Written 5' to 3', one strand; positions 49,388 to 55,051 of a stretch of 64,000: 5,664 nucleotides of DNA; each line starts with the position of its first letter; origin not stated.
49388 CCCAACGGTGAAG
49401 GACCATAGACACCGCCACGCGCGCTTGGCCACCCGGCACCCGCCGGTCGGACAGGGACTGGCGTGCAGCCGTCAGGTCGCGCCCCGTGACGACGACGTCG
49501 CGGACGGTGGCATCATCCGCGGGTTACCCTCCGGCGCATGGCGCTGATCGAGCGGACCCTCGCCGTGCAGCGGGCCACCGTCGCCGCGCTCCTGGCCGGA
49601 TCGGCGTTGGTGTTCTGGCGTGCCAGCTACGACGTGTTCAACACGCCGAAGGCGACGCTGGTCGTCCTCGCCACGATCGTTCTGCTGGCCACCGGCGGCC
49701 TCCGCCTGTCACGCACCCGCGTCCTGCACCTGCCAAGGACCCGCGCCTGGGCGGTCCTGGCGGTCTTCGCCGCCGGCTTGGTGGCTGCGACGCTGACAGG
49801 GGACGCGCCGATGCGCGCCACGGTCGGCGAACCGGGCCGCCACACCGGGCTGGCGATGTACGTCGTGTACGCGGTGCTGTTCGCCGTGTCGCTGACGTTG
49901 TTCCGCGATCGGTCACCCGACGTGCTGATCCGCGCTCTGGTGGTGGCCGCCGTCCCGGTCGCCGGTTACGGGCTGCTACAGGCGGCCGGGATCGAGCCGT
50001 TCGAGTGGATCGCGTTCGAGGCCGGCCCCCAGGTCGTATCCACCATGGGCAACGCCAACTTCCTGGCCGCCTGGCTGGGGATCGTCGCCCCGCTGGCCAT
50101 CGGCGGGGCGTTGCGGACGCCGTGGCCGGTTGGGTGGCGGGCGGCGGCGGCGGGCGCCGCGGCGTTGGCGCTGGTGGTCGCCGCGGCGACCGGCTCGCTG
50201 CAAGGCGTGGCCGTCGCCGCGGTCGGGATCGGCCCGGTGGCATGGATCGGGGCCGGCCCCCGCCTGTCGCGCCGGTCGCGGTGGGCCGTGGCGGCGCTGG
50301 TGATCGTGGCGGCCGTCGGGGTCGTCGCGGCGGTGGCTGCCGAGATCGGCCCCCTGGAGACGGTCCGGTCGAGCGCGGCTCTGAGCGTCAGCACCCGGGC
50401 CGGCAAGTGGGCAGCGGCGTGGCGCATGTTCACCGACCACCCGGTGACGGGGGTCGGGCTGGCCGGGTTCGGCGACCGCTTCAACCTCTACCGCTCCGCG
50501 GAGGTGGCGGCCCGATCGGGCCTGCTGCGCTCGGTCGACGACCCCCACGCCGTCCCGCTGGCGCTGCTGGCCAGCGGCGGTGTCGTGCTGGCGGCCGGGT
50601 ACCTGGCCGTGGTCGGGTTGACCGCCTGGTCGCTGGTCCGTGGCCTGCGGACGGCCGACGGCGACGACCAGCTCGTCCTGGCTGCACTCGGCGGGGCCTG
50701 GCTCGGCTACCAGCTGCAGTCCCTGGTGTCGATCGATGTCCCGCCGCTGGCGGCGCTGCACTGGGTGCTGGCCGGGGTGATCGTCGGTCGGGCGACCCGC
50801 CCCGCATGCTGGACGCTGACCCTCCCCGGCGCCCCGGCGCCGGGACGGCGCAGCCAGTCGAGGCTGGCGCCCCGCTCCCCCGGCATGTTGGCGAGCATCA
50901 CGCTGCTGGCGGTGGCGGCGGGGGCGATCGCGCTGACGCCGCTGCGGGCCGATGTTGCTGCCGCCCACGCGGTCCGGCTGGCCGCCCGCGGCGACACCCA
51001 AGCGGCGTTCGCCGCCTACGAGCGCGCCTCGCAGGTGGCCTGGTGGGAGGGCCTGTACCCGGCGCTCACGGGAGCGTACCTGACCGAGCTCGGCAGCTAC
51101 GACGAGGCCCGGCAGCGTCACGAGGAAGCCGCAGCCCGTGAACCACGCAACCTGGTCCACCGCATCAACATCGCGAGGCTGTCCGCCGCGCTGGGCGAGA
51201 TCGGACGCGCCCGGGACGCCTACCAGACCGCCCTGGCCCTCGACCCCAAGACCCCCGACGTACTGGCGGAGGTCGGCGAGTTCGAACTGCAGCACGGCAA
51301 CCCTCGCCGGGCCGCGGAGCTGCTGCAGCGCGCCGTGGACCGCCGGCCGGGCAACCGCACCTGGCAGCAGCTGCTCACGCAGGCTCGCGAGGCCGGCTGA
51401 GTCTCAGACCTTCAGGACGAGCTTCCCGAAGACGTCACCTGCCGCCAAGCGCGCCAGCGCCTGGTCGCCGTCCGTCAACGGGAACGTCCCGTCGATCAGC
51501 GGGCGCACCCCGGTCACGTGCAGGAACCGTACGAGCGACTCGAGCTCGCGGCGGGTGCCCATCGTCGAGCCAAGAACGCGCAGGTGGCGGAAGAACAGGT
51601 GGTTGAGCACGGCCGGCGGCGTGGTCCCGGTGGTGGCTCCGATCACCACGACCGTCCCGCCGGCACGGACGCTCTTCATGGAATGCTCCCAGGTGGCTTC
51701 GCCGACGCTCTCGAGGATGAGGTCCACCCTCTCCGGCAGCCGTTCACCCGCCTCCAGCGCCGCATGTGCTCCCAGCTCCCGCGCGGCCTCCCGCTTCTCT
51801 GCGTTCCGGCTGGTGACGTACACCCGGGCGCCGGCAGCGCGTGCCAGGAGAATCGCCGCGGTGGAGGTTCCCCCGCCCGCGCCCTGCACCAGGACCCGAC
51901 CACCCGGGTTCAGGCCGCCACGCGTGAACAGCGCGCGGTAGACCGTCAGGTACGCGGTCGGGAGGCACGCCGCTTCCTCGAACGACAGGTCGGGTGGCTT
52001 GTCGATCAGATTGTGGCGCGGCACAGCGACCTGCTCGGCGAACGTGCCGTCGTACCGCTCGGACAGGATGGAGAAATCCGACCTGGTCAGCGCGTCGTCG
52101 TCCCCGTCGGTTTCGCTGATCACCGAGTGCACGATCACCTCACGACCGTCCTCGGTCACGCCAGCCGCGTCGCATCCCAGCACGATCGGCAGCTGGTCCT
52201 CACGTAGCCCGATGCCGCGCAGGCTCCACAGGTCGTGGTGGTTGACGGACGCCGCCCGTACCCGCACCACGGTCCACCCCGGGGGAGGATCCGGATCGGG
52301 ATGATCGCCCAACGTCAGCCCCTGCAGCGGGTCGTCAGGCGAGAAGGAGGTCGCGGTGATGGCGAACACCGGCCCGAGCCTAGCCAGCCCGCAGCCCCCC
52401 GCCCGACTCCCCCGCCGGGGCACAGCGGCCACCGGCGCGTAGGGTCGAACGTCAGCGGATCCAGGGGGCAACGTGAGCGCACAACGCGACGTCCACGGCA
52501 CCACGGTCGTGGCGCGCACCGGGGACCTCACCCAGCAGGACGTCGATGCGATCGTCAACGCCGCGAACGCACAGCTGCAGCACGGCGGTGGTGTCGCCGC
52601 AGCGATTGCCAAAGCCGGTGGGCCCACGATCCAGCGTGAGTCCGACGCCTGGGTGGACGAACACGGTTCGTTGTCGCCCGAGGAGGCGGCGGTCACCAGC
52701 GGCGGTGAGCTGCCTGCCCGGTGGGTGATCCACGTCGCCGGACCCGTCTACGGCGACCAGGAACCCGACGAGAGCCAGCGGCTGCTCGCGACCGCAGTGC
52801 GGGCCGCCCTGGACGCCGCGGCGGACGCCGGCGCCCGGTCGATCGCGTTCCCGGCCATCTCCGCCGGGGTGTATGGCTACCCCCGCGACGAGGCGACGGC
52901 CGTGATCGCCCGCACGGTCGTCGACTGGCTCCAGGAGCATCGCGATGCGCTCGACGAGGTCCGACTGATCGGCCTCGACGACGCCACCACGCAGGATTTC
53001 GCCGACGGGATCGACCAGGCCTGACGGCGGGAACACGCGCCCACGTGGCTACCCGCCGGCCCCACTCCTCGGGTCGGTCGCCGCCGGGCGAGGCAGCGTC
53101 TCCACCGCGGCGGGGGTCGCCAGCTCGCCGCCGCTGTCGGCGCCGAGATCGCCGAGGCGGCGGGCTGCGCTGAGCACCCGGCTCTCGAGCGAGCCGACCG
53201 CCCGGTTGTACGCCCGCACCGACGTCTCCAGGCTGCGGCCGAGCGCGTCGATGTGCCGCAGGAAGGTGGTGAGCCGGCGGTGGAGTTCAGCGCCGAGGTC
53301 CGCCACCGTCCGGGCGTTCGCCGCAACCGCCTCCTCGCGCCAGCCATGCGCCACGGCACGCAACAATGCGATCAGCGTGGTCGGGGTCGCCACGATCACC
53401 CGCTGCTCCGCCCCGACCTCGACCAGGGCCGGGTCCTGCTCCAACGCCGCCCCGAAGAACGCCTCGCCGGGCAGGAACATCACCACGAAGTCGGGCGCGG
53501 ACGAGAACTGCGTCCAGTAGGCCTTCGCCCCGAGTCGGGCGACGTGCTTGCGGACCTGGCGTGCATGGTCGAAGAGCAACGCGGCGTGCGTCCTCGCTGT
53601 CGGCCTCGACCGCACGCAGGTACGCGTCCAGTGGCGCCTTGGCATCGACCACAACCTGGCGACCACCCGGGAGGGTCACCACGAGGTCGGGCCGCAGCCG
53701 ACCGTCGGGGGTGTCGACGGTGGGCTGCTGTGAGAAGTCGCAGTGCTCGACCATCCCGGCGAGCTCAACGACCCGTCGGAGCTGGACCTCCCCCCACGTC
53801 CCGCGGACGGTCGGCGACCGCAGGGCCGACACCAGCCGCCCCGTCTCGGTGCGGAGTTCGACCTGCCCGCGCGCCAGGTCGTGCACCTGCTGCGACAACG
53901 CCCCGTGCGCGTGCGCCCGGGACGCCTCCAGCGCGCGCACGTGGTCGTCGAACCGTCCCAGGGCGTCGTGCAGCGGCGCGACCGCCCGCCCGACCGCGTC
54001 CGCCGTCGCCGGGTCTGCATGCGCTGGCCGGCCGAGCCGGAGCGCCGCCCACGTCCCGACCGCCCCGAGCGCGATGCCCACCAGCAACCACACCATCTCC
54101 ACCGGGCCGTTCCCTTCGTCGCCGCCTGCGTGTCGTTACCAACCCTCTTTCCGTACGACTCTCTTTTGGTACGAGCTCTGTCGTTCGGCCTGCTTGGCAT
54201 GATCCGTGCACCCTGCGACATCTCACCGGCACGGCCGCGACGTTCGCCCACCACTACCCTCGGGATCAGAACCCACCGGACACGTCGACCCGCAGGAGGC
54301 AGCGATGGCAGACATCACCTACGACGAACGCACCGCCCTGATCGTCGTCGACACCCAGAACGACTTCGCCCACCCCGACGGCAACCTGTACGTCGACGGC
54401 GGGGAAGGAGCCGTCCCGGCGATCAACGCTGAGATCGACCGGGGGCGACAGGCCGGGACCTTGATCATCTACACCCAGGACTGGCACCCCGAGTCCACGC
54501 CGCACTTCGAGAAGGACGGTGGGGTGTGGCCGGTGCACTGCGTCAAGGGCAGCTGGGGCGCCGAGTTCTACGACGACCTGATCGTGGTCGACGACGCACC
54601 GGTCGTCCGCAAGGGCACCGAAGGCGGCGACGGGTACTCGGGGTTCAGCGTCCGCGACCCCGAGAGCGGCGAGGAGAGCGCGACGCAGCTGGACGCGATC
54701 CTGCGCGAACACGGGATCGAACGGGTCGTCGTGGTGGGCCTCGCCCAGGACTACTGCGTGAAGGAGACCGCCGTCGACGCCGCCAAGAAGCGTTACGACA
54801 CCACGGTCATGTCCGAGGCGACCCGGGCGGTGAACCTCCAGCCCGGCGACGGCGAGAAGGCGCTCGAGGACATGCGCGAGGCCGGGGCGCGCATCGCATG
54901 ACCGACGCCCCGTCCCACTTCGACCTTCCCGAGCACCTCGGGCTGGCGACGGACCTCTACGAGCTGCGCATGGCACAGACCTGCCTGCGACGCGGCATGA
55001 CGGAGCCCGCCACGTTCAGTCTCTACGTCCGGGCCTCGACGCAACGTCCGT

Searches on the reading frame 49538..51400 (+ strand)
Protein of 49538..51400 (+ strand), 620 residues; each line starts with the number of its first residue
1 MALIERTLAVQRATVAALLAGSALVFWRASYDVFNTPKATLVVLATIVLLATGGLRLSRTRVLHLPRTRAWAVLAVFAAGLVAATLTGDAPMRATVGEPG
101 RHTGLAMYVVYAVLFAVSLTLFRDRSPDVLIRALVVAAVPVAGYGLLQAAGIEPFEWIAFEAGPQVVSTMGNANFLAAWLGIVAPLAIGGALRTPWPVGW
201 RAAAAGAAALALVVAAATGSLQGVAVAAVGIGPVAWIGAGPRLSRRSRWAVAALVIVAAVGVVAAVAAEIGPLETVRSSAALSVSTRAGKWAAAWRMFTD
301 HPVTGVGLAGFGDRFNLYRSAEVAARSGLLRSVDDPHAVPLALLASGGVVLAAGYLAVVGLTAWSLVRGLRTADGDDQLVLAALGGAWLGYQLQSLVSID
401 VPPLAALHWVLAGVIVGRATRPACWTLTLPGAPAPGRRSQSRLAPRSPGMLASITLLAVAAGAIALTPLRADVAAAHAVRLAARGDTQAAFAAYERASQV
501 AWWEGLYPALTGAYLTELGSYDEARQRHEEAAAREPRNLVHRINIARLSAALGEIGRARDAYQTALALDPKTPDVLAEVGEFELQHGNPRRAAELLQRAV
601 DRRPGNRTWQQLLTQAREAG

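Call 38: search_protein_families(library=pfam, proteins=[window:49538-51400:+], max_evalue=0.00001)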
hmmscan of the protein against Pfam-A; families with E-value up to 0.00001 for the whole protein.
window:49538-51400:+ (620 aa): 6 families
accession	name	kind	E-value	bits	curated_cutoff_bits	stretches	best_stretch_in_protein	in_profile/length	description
PF04932.20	Wzy_C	-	9.1e-15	55.2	31.7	1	207-356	2-149/149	O-Antigen ligase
PF14559.12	TPR_19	-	1.3e-11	45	25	2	551-615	3-67/68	Tetratricopeptide repeat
PF13428.12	TPR_14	-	5e-09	36.4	23.5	0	573-614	1-42/44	Tetratricopeptide repeat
PF07719.23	TPR_2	-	1.2e-07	31.8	27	0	544-571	6-33/34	Tetratricopeptide repeat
PF13432.12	TPR_16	-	3.1e-07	31.2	32.7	1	546-606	4-64/65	Tetratricopeptide repeat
PF13414.12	TPR_11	-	8.2e-06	25.9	26.8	0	551-580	6-35/42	TPR repeat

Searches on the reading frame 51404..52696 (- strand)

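Call 38: search_protein_families(library=pfam, proteins=[window:51404-52696:-], max_evalue=0.00001)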
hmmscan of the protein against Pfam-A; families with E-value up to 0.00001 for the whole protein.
window:51404-52696:- (430 aa): 3 families
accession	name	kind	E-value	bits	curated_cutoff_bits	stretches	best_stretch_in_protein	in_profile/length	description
PF00107.32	ADH_zinc_N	-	3.5e-24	85.7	31.8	1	278-392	3-127/129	Zinc-binding dehydrogenase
PF13602.12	ADH_zinc_N_2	-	3.9e-15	57.4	27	1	321-428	21-134/134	Zinc-binding dehydrogenase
PF08240.17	ADH_N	-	1.4e-08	35.4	23.5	1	139-234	2-103/104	Alcohol dehydrogenase GroES-like domain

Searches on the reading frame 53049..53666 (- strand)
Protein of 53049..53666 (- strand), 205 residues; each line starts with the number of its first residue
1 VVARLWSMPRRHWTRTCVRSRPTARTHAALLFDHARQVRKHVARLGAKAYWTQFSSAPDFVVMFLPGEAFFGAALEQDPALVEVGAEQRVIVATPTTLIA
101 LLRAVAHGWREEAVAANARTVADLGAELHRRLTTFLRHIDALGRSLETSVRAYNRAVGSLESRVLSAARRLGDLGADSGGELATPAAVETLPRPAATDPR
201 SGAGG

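Call 38: search_protein_families(library=pfam, proteins=[window:53049-53666:-], max_evalue=0.00001)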
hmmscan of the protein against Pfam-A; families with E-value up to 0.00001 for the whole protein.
window:53049-53666:- (205 aa): 1 family
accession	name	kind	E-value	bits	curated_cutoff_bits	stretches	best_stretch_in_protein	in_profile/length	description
PF02646.22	RmuC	-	7.9e-50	170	26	1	11-178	125-288/291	RmuC family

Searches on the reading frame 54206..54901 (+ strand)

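Call 38: search_protein_families(library=pfam, proteins=[window:54206-54901:+], max_evalue=0.00001)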
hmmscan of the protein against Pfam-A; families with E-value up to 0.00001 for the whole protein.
window:54206-54901:+ (231 aa): 1 family
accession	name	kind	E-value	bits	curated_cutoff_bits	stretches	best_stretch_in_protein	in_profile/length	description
PF00857.26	Isochorismatase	-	4.4e-32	112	27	1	43-230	1-170/175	Isochorismatase domain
